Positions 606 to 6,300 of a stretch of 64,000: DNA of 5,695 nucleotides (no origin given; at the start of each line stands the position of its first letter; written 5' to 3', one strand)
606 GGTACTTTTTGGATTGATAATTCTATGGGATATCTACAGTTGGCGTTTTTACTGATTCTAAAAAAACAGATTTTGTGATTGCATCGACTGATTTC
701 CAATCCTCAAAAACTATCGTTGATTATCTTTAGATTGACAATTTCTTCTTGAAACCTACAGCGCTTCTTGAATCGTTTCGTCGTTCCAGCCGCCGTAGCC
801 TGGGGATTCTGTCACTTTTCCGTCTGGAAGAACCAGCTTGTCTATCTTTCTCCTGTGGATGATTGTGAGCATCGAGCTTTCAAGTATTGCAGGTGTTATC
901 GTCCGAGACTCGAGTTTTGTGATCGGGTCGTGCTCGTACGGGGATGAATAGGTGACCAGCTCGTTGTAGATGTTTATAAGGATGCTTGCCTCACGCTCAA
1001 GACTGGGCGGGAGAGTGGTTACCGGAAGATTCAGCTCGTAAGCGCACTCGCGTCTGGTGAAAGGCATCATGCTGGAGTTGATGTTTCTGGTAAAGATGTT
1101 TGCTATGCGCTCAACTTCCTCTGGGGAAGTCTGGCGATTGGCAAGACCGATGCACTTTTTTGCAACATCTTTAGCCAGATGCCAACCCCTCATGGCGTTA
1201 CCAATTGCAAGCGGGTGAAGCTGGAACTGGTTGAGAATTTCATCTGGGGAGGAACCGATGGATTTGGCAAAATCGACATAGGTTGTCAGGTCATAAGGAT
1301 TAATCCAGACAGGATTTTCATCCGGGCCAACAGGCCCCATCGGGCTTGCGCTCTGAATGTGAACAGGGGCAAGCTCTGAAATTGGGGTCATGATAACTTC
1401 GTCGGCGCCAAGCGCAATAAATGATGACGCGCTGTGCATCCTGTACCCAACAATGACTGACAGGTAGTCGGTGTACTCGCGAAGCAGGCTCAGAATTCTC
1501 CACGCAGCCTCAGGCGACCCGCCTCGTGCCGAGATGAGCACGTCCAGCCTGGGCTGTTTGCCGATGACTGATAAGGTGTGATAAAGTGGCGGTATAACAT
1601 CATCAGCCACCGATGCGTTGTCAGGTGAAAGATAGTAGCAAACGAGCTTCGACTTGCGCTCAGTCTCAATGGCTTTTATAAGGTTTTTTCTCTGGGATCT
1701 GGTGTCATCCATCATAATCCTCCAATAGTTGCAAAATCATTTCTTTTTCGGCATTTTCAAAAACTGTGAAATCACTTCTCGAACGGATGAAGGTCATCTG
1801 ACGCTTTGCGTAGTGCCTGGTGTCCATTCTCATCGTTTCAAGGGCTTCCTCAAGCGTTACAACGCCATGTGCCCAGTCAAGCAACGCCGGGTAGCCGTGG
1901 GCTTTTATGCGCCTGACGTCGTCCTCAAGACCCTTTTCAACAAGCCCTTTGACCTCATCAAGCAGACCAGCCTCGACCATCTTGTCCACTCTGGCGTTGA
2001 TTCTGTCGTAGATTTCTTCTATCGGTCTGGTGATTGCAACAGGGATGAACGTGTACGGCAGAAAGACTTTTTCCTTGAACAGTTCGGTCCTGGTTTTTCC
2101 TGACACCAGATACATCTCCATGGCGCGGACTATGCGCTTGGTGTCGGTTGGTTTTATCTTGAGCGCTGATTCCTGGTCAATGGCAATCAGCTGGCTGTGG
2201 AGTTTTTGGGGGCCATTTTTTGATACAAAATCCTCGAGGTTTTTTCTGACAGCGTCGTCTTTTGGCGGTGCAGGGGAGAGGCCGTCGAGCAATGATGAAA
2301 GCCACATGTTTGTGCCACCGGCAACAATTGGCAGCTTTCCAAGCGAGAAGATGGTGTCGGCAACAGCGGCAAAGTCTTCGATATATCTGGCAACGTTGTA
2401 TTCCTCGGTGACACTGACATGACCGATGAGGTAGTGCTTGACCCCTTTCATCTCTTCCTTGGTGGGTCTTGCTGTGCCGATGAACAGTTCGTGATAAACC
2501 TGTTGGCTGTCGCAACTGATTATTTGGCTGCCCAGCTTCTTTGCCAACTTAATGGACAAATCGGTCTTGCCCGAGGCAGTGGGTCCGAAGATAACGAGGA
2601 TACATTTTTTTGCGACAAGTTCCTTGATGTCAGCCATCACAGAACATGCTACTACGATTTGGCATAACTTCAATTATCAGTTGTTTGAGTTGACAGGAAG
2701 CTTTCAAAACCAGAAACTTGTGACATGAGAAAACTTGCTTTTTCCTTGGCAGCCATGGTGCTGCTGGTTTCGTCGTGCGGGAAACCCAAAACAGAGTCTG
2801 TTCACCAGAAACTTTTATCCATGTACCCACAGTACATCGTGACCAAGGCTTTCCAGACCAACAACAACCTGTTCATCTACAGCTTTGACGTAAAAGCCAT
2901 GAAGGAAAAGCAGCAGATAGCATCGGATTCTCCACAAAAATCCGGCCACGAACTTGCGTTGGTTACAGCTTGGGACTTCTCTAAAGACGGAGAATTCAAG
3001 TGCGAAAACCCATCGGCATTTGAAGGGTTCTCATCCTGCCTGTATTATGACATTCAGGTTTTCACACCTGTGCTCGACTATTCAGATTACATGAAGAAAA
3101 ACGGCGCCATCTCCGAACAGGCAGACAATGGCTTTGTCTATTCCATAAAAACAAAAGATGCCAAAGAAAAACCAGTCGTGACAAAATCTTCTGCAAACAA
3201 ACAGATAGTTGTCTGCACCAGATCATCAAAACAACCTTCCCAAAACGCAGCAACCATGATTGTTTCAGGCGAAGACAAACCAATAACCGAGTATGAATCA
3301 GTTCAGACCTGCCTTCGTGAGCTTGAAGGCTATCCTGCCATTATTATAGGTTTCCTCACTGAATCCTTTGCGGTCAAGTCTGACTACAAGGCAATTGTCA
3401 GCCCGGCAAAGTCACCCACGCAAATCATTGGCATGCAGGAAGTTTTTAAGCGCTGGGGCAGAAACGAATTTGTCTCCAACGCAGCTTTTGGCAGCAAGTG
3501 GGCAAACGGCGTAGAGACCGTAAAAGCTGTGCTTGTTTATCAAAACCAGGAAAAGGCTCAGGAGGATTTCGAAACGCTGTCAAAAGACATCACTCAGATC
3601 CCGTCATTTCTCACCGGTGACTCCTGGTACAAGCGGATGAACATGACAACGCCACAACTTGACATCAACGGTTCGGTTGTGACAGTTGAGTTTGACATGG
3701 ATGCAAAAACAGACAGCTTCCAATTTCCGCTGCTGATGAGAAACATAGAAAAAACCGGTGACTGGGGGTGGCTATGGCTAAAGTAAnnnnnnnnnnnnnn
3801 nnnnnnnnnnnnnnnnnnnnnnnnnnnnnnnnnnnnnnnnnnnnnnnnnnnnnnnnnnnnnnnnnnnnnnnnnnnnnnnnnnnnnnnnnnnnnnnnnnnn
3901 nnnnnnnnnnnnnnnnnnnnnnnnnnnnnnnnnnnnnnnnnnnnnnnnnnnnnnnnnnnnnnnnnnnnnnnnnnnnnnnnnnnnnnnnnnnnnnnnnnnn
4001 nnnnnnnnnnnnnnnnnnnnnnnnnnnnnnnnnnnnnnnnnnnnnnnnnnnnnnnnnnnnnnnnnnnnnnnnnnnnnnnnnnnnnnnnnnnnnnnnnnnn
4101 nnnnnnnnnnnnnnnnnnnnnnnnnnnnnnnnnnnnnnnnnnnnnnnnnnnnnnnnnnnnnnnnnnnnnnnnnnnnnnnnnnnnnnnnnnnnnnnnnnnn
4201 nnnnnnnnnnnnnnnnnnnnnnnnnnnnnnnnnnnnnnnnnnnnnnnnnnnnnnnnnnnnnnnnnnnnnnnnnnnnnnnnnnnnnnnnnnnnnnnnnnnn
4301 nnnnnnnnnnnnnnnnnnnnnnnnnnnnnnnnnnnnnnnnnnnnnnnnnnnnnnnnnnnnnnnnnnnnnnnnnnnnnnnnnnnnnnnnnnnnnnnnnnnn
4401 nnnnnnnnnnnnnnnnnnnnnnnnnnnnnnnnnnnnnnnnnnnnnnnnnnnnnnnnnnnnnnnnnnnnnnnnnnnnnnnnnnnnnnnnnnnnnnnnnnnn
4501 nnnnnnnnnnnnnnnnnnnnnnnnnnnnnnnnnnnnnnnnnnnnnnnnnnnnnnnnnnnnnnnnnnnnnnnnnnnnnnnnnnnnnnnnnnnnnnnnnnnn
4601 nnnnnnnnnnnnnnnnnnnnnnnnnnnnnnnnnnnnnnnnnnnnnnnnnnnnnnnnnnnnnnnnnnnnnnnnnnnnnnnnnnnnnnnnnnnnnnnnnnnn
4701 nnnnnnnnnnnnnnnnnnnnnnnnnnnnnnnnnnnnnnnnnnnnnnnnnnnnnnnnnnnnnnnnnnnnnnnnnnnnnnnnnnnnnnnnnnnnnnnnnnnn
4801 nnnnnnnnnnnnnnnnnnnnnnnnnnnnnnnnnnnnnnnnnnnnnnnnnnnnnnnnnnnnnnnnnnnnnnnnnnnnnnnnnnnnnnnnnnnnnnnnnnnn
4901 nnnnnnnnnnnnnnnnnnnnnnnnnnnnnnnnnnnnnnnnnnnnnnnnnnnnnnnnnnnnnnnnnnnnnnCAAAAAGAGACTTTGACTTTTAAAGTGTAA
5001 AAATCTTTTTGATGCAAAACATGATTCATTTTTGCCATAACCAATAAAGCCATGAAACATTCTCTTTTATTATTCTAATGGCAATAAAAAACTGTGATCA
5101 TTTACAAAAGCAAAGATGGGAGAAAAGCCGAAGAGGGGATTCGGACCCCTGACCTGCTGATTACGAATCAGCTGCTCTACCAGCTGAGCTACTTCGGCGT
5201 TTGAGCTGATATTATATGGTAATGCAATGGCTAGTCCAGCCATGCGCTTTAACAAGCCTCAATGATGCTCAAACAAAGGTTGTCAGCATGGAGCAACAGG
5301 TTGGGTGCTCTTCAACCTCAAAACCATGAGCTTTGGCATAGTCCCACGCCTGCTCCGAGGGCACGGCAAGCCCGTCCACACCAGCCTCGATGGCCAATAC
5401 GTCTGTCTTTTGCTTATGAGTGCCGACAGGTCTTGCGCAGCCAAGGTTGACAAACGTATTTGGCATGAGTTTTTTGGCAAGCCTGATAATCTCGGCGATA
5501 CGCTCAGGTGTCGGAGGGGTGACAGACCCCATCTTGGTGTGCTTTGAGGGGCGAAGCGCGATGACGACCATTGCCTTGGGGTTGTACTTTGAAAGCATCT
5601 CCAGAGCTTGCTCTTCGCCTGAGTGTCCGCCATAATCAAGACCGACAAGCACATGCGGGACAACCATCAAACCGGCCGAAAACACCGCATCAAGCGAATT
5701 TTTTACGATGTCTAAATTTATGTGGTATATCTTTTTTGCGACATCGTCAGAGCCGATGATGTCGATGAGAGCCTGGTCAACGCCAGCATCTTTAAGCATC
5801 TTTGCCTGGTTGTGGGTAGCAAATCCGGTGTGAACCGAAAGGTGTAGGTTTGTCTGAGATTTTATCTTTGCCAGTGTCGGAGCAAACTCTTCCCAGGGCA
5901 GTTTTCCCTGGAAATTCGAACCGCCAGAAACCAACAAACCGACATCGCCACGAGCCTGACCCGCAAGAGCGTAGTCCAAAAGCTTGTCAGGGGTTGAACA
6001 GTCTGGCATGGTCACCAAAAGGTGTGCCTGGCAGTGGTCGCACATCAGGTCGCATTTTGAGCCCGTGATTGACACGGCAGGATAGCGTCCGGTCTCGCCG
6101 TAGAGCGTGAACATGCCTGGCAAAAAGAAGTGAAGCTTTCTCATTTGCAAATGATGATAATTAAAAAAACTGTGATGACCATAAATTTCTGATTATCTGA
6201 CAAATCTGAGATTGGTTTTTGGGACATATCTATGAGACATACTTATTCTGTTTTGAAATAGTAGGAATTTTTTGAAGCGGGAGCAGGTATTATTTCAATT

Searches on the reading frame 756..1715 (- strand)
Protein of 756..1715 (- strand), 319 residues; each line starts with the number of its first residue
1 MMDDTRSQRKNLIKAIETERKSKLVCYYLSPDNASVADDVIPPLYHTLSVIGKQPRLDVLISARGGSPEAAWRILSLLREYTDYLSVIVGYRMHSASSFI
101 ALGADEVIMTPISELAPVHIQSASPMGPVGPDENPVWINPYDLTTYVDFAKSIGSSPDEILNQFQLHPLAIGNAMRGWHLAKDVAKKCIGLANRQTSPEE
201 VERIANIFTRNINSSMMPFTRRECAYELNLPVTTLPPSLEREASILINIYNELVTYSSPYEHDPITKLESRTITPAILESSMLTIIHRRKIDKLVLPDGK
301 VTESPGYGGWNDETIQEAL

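Call 26: search_protein_families(library=pfam, proteins=[window:756-1715:-], max_evalue=0.001)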
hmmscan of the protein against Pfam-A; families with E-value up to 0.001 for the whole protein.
window:756-1715:- (319 aa): 1 family
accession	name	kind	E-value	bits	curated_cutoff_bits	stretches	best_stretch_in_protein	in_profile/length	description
PF01972.22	SDH_protease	-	4.7e-06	26.3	31.3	1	54-121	91-158/286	ClpP-like SDH-type serine proteinase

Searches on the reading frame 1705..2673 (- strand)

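Call 26: search_protein_families(library=pfam, proteins=[window:1705-2673:-], max_evalue=0.001)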
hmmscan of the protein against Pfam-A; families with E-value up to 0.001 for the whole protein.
window:1705-2673:- (322 aa): 2 families
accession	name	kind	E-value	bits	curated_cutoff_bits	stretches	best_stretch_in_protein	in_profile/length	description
PF01715.23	IPPT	-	1.2e-74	251.5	23.6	1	58-298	1-242/243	IPP transferase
PF01745.22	IPT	-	3.8e-14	53.1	20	1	25-83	3-61/233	Isopentenyl transferase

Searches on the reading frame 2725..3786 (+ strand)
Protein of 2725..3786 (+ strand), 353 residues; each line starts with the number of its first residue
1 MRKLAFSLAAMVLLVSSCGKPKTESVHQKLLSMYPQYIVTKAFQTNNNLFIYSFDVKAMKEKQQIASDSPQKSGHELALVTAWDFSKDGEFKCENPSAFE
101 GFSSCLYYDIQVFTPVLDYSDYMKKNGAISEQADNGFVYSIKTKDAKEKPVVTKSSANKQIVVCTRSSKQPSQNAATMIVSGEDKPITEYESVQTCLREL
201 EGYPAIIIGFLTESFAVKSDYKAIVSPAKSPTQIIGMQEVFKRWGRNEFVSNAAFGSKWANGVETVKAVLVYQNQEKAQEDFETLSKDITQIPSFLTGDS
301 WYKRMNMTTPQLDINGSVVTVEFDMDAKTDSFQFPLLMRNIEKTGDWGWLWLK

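Call 26: search_protein_families(library=pfam, proteins=[window:2725-3786:+], max_evalue=0.001)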
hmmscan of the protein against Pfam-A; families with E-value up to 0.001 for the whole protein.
window:2725-3786:+ (353 aa): 0 families

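Call 97: search_protein_families(library=phrogs, proteins=[window:2725-3783:+], max_evalue=0.01)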
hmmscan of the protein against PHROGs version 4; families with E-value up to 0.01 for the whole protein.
window:2725-3783:+ (353 aa): 0 families

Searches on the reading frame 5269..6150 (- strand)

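Call 26: search_protein_families(library=pfam, proteins=[window:5269-6150:-], max_evalue=0.001)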
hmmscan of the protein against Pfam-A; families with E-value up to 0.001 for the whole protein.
window:5269-6150:- (293 aa): 1 family
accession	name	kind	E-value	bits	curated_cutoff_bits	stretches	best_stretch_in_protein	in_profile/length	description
PF04055.27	Radical_SAM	-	2.1e-10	41.5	29.5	1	28-172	2-152/166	Radical SAM superfamily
